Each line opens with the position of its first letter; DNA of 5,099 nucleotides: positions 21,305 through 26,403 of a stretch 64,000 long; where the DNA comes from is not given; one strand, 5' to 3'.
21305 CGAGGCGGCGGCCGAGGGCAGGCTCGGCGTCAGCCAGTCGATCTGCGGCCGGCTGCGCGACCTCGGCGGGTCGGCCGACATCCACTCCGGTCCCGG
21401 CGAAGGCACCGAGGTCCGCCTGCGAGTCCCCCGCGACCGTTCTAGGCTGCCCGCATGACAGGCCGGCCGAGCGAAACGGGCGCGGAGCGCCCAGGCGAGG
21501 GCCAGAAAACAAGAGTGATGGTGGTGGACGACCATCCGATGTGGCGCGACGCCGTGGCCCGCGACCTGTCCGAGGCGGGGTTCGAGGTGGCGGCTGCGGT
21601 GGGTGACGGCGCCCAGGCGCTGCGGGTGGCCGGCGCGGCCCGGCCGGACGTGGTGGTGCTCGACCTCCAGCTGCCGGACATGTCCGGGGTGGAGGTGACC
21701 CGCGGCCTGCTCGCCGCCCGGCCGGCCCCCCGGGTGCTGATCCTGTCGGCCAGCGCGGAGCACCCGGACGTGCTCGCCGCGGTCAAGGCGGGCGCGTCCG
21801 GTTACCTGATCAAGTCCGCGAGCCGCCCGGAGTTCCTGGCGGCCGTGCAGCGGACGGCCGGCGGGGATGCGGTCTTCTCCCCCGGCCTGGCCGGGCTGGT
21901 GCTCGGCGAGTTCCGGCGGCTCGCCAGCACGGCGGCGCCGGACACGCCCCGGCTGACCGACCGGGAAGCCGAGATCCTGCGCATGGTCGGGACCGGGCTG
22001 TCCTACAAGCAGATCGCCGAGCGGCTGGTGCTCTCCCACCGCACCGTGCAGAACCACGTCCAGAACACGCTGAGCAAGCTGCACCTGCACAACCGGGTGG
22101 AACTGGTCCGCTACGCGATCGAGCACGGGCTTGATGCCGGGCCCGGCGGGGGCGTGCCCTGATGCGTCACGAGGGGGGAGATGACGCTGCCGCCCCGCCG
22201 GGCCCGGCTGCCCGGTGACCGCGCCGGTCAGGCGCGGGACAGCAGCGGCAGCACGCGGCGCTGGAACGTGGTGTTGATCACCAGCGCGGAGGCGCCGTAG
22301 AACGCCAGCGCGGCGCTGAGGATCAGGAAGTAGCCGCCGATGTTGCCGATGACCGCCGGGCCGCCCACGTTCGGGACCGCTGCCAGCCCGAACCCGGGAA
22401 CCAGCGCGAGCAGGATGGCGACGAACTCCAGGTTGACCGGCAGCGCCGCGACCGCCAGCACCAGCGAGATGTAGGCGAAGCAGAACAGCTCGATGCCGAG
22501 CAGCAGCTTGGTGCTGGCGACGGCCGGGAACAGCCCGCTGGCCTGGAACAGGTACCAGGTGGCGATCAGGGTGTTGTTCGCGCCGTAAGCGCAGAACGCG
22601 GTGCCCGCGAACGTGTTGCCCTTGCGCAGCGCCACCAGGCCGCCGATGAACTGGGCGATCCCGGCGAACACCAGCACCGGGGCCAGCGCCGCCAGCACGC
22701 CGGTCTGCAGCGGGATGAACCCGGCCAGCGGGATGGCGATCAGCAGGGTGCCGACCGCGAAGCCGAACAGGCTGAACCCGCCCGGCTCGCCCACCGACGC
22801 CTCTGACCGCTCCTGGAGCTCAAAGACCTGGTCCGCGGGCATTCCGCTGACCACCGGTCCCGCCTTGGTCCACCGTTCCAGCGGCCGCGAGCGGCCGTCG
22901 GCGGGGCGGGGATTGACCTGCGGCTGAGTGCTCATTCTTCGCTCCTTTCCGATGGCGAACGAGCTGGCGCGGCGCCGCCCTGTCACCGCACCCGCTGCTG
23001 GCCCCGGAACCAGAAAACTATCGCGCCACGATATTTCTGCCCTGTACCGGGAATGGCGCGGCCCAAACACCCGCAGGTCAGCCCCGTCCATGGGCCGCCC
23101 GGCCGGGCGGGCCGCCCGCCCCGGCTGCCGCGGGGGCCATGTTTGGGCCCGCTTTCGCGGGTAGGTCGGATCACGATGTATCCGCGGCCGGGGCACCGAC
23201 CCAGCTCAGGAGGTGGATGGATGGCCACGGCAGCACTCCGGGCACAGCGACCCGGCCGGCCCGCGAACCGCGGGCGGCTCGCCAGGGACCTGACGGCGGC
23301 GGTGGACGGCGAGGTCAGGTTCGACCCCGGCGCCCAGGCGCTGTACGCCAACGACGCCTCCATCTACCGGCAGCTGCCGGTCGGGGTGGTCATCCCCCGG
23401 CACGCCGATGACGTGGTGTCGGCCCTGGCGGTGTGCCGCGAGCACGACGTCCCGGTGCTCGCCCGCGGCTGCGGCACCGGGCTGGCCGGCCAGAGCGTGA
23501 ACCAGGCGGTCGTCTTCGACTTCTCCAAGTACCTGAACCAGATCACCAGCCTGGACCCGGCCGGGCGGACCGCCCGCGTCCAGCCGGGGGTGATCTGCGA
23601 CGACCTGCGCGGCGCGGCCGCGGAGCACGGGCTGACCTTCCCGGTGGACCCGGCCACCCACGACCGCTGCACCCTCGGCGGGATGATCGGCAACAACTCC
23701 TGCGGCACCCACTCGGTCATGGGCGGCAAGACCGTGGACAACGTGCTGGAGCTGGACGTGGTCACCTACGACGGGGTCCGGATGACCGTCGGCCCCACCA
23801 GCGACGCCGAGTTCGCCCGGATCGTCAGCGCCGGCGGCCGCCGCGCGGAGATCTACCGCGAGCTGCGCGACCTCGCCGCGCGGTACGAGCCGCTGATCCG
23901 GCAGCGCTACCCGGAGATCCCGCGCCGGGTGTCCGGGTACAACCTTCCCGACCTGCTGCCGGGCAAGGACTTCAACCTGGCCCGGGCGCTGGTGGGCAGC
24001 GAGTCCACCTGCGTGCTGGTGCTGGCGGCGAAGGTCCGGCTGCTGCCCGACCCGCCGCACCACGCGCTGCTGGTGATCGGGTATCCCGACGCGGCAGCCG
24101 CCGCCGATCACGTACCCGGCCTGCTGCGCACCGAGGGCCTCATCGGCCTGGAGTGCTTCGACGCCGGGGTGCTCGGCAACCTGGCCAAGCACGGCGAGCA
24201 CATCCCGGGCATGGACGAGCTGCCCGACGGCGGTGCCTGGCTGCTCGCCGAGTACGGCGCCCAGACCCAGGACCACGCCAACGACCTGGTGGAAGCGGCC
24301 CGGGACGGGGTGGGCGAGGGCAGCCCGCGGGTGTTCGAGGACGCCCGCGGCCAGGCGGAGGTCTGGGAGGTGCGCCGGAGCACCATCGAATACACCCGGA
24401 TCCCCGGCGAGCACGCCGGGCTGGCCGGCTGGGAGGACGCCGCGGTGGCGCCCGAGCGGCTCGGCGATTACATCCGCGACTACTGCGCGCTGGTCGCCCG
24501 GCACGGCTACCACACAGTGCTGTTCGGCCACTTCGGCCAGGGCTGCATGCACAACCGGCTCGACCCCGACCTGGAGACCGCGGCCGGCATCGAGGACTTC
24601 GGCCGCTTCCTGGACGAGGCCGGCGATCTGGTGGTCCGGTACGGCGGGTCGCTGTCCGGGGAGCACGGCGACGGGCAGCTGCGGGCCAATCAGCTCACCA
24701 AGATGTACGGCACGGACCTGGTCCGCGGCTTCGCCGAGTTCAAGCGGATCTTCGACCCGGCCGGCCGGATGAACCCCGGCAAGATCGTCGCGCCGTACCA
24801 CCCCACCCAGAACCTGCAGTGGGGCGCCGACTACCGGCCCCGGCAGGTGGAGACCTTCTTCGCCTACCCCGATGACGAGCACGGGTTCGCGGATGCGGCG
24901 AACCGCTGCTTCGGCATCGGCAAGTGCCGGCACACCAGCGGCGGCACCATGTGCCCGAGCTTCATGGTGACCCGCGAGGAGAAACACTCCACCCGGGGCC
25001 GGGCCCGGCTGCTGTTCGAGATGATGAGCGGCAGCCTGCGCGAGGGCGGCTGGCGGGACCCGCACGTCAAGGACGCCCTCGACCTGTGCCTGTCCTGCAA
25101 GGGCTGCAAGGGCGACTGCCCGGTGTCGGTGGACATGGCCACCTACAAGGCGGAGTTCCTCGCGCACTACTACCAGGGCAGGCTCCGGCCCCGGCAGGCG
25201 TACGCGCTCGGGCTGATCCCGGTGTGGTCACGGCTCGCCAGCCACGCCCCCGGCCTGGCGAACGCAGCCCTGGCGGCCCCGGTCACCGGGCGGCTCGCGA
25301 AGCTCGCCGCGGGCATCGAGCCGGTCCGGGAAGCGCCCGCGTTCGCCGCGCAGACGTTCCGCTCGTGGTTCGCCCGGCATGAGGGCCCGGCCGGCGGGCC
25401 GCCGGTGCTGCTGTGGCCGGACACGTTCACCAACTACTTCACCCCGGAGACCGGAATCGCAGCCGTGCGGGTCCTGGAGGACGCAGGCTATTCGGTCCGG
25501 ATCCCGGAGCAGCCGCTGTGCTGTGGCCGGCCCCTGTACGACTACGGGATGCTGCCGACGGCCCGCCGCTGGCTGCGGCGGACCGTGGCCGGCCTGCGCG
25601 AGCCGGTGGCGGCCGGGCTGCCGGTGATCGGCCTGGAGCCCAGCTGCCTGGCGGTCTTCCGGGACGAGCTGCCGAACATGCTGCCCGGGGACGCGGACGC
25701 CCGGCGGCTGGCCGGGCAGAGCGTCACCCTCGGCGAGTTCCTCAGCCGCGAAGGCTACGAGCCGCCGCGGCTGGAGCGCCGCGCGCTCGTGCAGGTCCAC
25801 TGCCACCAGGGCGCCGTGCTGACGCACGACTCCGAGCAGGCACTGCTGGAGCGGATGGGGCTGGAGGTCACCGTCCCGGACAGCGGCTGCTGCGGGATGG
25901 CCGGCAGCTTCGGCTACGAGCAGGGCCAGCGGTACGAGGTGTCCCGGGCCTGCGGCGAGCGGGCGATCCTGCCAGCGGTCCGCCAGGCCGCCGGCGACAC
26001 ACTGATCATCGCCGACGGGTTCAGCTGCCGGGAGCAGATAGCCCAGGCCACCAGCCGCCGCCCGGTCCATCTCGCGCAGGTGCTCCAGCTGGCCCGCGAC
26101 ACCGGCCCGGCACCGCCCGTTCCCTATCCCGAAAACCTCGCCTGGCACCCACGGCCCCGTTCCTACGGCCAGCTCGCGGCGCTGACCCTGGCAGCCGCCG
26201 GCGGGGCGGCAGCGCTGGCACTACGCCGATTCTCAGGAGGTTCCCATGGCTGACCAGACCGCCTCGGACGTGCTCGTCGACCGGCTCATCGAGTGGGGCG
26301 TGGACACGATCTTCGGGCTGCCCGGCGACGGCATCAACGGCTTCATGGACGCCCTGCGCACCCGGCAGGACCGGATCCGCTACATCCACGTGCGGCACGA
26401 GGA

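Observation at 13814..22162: Rv1747-like FHA-FHA-ABC exporter divergent from a beta-propeller Ser/Thr kinase, followed by DUF2993 (LmeA-like) and a two-component system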

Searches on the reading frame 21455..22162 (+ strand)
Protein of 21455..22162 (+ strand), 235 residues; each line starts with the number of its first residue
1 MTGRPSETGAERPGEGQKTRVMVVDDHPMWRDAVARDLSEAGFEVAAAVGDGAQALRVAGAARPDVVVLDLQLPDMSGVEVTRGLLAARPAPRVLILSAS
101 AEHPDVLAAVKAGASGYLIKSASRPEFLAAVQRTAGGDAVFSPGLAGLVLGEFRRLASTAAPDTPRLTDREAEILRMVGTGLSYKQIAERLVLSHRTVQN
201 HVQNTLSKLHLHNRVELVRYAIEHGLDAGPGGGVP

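Call 8: search_protein_families(library=pfam, proteins=[window:21455-22162:+], max_evalue=0.01)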
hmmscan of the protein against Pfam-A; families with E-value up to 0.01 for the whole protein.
window:21455-22162:+ (235 aa): 9 families
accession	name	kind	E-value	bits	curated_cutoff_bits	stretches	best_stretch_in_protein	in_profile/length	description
PF00072.30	Response_reg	-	9.7e-26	90.6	30.2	1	21-132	1-111/111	Response regulator receiver domain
PF00196.25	GerE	-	5.6e-19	68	23.5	1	167-221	3-57/57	Bacterial regulatory proteins, luxR family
PF08281.18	Sigma70_r4_2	-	2.4e-06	27.6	25.7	1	166-209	10-54/54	Sigma-70, region 4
PF04545.22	Sigma70_r4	-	1.9e-05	24.5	24.1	1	166-209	4-48/50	Sigma-70, region 4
PF13384.12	HTH_23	-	7.9e-05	22.8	24.6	1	169-203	5-39/50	Homeodomain-like domain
PF13936.12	HTH_38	-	0.0004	20.5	27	1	173-203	12-42/44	Helix-turn-helix domain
PF02310.24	B12-binding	-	0.002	18.4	32.1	1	25-96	11-84/121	B12 binding domain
PF16968.11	TadZ_N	-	0.0038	17.4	26.4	1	24-136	8-121/133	Pilus assembly protein TadZ N-terminal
PF08279.18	HTH_11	-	0.0081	16.5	25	0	173-203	4-37/55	HTH domain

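Call 25: search_protein_families(library=ncbifam, proteins=[window:21455-22162:+], max_evalue=0.001)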
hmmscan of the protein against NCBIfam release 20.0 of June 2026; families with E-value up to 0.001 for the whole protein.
window:21455-22162:+ (235 aa): 111 families (the best 25 are shown)
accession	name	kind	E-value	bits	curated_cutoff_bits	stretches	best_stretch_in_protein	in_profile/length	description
NF007935.0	PRK10651.1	equivalog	4.9e-45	153.4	250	1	17-221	5-210/216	two-component system response regulator NarL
NF052445.1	RespRegMctR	equivalog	5e-39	133.8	300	1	19-226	2-204/205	two-component system response regulator MctR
NF007708.0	PRK10403.1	equivalog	7.9e-37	126.8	343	1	18-216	6-203/215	nitrate/nitrite response regulator protein NarP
NF011896.0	PRK15369.1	equivalog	1.7e-35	122.6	242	1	18-225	3-208/211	two component system response regulator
NF047785.1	respo_reg_MadR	equivalog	2.9e-34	118.2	300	1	20-226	2-208/209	MadR family response regulator transcription factor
NF007018.1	PRK09483.1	equivalog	2.6e-32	112.2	280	1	21-226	4-208/217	UvrY/SirA/GacA family response regulator transcription factor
NF007403.0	PRK09935.1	equivalog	2.4e-24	86.1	271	1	19-225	4-208/210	fimbria biosynthesis transcriptional regulator FimZ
NF007685.0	PRK10360.1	equivalog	8.4e-23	81.2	258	1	20-220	3-191/196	response regulator transcription factor UhpA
NF007419.0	PRK09958.1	equivalog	4.2e-22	78.7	251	1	21-221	3-198/204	acid-sensing system DNA-binding response regulator EvgA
NF006900.1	PRK09390.1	equivalog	3.9e-21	75.5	255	1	18-224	4-200/203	response regulator FixJ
NF041733.1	resp_reg_CseB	equivalog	9.9e-18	64.3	350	1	20-131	2-111/228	two-component system response regulator CseB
NF041830.1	RR_TF_ErdR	exception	1.1e-17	64.4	390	1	21-215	4-199/213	response regulator transcription factor ErdR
NF001965.0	PRK00742.1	subfamily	1.4e-17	64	293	1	17-123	2-110/357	chemotaxis-specific protein-glutamate methyltransferase CheB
NF052366.1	photon_PedR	equivalog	1.6e-17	63.5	120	1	167-225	3-61/74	photosynthetic electron transport-dependent transcriptional regulator PedR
NF040689.1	MtrAB_MtrA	equivalog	1.5e-16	60.4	300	1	21-132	1-110/219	MtrAB system response regulator MtrA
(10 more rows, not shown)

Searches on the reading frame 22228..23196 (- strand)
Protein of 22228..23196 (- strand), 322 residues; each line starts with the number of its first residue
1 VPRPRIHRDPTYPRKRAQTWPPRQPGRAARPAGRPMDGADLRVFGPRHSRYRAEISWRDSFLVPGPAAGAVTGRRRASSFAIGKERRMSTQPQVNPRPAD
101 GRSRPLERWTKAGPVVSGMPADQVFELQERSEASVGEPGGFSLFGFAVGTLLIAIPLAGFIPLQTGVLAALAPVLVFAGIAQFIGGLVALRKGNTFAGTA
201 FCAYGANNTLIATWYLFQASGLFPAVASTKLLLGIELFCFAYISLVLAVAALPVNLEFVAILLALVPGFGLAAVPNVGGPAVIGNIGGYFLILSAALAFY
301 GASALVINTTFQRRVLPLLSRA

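Call 11: search_protein_families(library=pfam, proteins=[window:22228-23196:-], max_evalue=0.001)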
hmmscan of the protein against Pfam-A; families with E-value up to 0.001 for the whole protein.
window:22228-23196:- (322 aa): 1 family
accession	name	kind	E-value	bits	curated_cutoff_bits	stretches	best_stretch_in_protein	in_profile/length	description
PF01184.24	Gpr1_Fun34_YaaH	-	9e-16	58.5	25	1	128-310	10-197/207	GPR1/FUN34/yaaH family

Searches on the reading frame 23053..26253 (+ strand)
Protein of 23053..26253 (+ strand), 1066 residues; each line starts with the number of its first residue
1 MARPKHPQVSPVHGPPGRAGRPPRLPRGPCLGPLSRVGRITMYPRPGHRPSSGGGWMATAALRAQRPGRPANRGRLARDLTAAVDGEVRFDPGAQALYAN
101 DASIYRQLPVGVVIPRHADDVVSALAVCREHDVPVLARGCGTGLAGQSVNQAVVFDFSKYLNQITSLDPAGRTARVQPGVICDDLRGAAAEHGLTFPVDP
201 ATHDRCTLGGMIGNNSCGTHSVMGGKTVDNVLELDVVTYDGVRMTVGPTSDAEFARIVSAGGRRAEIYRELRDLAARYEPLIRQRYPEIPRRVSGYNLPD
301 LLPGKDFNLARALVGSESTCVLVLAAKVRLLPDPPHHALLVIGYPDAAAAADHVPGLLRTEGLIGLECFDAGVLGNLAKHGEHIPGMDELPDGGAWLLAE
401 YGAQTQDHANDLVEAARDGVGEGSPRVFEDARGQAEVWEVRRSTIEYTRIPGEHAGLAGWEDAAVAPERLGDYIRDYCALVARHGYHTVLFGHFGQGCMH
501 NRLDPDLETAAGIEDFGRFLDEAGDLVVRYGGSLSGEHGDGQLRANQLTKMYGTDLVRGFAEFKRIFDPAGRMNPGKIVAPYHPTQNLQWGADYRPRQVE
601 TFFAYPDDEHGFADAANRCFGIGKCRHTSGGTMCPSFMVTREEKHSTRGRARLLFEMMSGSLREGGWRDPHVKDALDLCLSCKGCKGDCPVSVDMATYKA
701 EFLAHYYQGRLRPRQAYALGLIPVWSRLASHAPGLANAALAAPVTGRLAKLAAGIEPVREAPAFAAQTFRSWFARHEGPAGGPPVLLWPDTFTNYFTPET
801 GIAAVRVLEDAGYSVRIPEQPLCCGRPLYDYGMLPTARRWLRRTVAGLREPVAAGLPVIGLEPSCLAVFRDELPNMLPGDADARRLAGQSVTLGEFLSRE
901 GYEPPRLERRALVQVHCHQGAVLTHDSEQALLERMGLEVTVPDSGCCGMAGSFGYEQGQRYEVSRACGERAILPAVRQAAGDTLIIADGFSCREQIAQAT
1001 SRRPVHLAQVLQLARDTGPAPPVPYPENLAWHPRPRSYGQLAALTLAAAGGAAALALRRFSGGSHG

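Call 11: search_protein_families(library=pfam, proteins=[window:23053-26253:+], max_evalue=0.001)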
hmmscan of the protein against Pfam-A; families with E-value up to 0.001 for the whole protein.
window:23053-26253:+ (1066 aa): 5 families
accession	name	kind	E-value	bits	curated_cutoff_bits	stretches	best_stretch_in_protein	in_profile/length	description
PF02913.24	FAD-oxidase_C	-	2.4e-41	142.6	21.2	1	334-578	2-248/248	FAD linked oxidases, C-terminal domain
PF01565.28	FAD_binding_4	-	5.9e-39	133.4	26.4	1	111-244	3-136/139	FAD binding domain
PF02754.22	CCG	-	1.1e-08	35.5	20.6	1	794-869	11-84/85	Cysteine-rich domain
PF13183.11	Fer4_8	-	3e-07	31.3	27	1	616-693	2-68/68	4Fe-4S dicluster domain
PF13534.11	Fer4_17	-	2.1e-06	28.6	22.2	1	619-694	2-61/61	4Fe-4S dicluster domain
